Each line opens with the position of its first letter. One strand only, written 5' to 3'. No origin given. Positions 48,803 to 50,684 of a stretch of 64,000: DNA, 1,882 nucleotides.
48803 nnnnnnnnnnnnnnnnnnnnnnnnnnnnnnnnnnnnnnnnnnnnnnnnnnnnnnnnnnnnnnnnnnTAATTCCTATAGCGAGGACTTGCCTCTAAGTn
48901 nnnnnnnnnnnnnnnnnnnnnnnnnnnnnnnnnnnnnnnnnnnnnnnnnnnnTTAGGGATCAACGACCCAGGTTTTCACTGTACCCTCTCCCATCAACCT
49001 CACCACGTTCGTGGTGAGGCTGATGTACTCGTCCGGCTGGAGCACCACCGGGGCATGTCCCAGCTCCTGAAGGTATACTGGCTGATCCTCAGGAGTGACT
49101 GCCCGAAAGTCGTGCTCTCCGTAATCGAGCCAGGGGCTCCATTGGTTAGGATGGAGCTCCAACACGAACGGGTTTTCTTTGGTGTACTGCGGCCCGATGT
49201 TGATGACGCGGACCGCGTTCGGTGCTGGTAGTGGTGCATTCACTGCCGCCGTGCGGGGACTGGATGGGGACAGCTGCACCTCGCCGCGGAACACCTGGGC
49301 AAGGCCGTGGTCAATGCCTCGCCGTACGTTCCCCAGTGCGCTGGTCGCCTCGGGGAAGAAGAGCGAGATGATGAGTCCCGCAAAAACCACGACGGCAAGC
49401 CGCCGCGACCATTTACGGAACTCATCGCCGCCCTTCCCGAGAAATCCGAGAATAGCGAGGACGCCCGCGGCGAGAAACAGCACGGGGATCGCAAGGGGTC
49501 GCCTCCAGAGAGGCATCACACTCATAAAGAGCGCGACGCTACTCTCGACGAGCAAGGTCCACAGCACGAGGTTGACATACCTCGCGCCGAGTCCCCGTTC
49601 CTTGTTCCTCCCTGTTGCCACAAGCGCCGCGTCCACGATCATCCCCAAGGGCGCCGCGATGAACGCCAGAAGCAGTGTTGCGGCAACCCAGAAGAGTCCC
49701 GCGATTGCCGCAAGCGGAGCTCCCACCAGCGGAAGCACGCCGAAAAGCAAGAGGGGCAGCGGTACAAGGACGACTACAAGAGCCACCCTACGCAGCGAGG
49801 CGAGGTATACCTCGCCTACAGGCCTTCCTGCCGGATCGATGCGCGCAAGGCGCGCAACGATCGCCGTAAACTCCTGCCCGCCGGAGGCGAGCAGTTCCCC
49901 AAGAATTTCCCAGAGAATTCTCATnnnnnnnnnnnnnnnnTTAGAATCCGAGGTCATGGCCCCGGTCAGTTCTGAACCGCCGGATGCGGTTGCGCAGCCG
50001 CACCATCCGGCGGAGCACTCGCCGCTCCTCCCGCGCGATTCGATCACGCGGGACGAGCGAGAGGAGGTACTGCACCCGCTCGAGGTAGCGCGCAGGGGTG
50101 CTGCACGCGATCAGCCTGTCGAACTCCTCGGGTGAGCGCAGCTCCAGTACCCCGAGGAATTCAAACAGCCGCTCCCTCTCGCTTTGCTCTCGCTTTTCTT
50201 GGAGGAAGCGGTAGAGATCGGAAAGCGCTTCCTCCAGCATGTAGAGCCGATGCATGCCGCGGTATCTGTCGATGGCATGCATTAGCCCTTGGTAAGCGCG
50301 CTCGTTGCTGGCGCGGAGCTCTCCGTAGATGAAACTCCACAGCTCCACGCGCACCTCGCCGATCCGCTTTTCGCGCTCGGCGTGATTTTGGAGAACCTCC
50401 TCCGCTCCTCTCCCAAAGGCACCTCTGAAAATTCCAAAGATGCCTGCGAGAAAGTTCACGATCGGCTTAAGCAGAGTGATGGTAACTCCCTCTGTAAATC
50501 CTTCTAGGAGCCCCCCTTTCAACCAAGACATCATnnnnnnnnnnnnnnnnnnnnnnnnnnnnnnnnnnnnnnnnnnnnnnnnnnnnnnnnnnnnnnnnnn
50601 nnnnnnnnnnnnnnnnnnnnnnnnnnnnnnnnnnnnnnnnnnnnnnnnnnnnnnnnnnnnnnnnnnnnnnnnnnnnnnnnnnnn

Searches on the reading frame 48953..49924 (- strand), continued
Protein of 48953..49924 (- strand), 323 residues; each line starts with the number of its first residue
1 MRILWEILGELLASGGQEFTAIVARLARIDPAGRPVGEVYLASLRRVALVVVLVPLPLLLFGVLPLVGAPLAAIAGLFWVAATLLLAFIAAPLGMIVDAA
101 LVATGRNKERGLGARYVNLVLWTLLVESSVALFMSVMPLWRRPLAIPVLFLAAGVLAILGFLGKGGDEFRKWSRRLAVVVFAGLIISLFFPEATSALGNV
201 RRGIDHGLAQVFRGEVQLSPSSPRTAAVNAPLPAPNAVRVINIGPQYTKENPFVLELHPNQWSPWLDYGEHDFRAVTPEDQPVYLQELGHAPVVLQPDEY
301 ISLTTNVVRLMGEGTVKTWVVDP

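Call 94: search_protein_families(library=pfam, proteins=[L028:2-490:+, L024:2-892:+, L019:2544-3041:+, L021:1145-1582:+, L020:130-672:+, L019:3288-3860:+, L024:1020-1577:+, L021:1709-2281:+, L025:1222-2250:-], max_evalue=0.1)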
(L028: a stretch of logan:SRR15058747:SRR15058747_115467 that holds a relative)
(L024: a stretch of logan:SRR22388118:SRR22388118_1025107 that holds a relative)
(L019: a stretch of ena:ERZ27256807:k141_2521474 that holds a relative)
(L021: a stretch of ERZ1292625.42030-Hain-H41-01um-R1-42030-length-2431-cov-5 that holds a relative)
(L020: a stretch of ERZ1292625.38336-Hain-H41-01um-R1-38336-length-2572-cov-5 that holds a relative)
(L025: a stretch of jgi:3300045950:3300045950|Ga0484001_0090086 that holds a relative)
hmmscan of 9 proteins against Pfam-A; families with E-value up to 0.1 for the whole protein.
L028:2-490:+ (162 aa): 1 family
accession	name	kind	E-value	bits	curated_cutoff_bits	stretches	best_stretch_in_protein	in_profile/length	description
PF16640.11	Big_3_5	-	0.038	15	35.5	1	3-41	30-68/88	Bacterial Ig-like domain (group 3)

L024:2-892:+ (296 aa): 1 family
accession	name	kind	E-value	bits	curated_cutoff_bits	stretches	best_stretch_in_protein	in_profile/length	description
PF20554.3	DUF6766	-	0.00078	19.2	27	1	97-169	68-140/221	Domain of unknown function (DUF6766)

L019:2544-3041:+ (165 aa): 0 families

L021:1145-1582:+ (146 aa): 0 families

L020:130-672:+ (180 aa): 0 families

L019:3288-3860:+ (190 aa): 1 family
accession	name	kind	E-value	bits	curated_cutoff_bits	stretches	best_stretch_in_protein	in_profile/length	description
PF17027.11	Bromo_TP_like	-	0.026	15.1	21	1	9-98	1-87/119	Histone-fold protein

L024:1020-1577:+ (185 aa): 0 families

L021:1709-2281:+ (191 aa): 6 families
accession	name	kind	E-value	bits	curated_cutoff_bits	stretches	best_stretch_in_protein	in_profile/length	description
PF25780.1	TPR_IPO5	-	0.00081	20.1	27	1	124-174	11-61/172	IPO5-like, TPR repeats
PF17107.11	SesA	-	0.0082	16.7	26.3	1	100-183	11-90/122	N-terminal domain on NACHT_NTPase and P-loop NTPases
PF07914.17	DUF1679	-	0.023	14.1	24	1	70-126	305-361/414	Uncharacterized oxidoreductase dhs-27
PF08628.17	Nexin_C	-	0.055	14.3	22.3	1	98-160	54-108/110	Sorting nexin C terminal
PF04286.17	DUF445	-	0.072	13.4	33.8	0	63-177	150-274/368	Protein of unknown function (DUF445)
PF03234.19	CDC37_N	-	0.096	14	26.1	0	112-175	43-104/129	Cdc37 N terminal kinase binding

L025:1222-2250:- (342 aa): 2 families
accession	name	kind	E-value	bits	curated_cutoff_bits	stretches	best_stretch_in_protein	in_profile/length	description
PF16192.10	PMT_4TMC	-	1.1e-24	87.5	32.4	1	184-342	5-186/202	C-terminal four TMM region of protein-O-mannosyltransferase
PF02366.24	PMT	-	4.1e-12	46.6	22.7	1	4-120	76-202/245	Dolichyl-phosphate-mannose-protein mannosyltransferase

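Call 95: find_encoding_contigs(protein=P0027, flank=9000, max_places=3)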
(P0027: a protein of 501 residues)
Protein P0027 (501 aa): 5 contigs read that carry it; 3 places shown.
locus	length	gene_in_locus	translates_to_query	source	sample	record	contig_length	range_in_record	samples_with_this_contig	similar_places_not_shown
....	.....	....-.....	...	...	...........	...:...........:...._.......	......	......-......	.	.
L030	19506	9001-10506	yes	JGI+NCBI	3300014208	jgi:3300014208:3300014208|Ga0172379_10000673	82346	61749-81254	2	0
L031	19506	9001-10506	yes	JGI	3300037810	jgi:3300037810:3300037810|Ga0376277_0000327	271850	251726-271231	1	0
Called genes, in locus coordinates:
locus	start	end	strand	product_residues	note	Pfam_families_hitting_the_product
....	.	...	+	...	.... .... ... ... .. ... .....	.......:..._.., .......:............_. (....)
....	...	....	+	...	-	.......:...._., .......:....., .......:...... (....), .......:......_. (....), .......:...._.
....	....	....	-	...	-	-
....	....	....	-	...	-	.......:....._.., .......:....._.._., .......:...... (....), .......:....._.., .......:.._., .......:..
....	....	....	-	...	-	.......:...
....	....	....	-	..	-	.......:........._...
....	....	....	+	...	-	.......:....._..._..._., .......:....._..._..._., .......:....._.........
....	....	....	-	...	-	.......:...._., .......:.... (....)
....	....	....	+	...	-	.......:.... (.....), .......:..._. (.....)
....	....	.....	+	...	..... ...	-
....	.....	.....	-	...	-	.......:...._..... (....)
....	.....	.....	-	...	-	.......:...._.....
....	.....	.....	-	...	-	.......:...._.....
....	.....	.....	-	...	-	-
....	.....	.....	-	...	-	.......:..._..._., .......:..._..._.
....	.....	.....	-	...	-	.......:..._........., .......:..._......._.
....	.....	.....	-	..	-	-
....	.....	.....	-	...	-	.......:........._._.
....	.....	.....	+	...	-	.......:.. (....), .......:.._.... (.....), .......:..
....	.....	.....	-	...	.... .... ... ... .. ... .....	?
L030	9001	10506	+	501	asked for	-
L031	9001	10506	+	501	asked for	-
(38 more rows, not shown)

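Call 96: find_encoding_contigs(protein=P0011, flank=9000, max_places=3)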
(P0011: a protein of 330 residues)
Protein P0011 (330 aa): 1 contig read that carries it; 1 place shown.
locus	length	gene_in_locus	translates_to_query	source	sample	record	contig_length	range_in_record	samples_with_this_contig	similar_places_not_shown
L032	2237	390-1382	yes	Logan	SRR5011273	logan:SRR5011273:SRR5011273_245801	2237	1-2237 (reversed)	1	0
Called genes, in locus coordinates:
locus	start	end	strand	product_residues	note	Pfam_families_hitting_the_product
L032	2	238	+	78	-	?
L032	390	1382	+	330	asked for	-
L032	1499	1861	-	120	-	PF18895:T4SS_pilin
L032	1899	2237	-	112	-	?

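Call 104: list_cluster_members(proteins=[P0006, P0008, P0010, P0012, P0013, P0014, P0016, P0017, P0021, P0031])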
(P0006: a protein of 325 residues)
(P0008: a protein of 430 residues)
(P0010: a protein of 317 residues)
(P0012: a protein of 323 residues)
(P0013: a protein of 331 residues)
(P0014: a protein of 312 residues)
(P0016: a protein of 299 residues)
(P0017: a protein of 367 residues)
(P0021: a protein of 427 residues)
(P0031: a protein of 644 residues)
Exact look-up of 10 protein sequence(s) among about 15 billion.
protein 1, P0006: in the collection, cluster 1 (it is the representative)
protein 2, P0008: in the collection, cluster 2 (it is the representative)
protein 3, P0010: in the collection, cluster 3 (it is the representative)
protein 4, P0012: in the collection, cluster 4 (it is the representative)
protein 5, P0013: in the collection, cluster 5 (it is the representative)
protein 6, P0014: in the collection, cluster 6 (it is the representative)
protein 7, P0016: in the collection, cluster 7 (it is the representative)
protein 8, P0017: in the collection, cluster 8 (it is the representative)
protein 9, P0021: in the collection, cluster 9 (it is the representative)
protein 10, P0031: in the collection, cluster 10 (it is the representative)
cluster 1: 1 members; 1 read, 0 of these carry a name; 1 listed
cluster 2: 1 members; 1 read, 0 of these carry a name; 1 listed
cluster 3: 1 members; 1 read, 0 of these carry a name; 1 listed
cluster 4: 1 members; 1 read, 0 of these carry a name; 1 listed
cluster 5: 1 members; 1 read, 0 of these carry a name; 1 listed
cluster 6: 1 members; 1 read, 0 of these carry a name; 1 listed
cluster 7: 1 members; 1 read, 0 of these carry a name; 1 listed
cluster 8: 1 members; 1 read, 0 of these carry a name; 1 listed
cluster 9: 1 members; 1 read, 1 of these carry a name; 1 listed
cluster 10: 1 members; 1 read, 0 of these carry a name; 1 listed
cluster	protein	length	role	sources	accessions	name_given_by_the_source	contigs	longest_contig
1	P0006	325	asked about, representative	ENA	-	-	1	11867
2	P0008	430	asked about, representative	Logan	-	-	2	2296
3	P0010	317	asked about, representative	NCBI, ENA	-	-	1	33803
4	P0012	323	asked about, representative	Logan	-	-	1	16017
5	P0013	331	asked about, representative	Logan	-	-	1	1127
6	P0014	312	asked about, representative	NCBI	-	-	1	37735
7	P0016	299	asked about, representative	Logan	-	-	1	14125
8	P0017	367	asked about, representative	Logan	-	-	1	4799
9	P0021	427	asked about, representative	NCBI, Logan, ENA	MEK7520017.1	MAG: hypothetical protein AAB581_02115 [Patescibacteria group bacterium]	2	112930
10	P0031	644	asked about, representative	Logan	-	-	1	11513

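Call 106: search_dna_similar(query=window:48953-49924:-, collection=plasmids, mode=protein, max_evalue=0.001, max_rows=5)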
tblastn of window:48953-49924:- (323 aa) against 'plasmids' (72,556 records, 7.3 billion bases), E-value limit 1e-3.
No match.

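Call 107: search_dna_similar(query=window:48953-49924:-, collection=phages, mode=protein, max_evalue=0.001, max_rows=5)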
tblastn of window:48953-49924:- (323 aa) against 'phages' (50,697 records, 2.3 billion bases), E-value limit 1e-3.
No match.

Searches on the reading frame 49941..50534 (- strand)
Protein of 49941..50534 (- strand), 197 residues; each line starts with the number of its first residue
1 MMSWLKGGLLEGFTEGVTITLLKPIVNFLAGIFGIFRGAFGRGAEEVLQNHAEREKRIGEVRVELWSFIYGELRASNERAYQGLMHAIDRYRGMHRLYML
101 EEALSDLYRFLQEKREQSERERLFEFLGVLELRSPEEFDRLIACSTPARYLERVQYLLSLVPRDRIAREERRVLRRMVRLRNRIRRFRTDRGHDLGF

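Call 4: search_protein_families(library=pfam, proteins=[window:49941-50534:-], max_evalue=0.1)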
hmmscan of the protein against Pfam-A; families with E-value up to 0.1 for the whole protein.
window:49941-50534:- (197 aa): 0 families

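Call 9: search_protein_families(library=phrogs, proteins=[window:49941-50534:-], max_evalue=0.1)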
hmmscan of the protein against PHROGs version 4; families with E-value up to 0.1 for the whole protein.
window:49941-50534:- (197 aa): 0 families

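Call 10: search_protein_families(library=ncbifam, proteins=[window:49941-50534:-], max_evalue=0.1)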
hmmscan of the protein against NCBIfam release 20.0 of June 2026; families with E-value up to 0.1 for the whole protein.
window:49941-50534:- (197 aa): 0 families

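Call 11: search_protein_families(library=padloc, proteins=[window:49941-50534:-], max_evalue=0.1)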
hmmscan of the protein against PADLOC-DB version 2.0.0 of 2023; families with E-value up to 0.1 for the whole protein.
window:49941-50534:- (197 aa): 0 families

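Call 22: find_homologous_proteins(query=window:49941-50534:-, max_evalue=0.001)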
Query window:49941-50534:- (197 aa): 1 proteins with E <= 0.001 among 335 candidates.
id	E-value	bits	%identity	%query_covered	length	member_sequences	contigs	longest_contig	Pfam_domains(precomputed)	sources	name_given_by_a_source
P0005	2.6e-121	421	100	99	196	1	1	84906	-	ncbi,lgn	-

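Call 83: search_solved_structures(query=window:49941-50534:-, max_evalue=1)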
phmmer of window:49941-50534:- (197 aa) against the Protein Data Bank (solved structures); distinct sequences matched with E-value up to 1: 6.
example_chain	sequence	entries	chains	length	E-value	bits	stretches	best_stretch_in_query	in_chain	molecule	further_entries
1egy_A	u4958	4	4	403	0.8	13.1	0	26-72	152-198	CYTOCHROME P450ERYF | CYTOCHROME P450 107A1 | CYTOCHROME P450 ERYF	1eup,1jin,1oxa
1jip_A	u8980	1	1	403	0.97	12.8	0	26-77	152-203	CYTOCHROME P450 107A1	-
1z8p_A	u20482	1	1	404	0.97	12.8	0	26-77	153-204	6-deoxyerythronolide B hydroxylase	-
1jio_A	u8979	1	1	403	0.98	12.8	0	26-77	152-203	CYTOCHROME P450 107A1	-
1z8o_A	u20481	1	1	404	0.98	12.8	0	26-77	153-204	6-deoxyerythronolide B hydroxylase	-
1z8q_A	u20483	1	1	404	0.99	12.8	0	26-77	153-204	6-deoxyerythronolide B hydroxylase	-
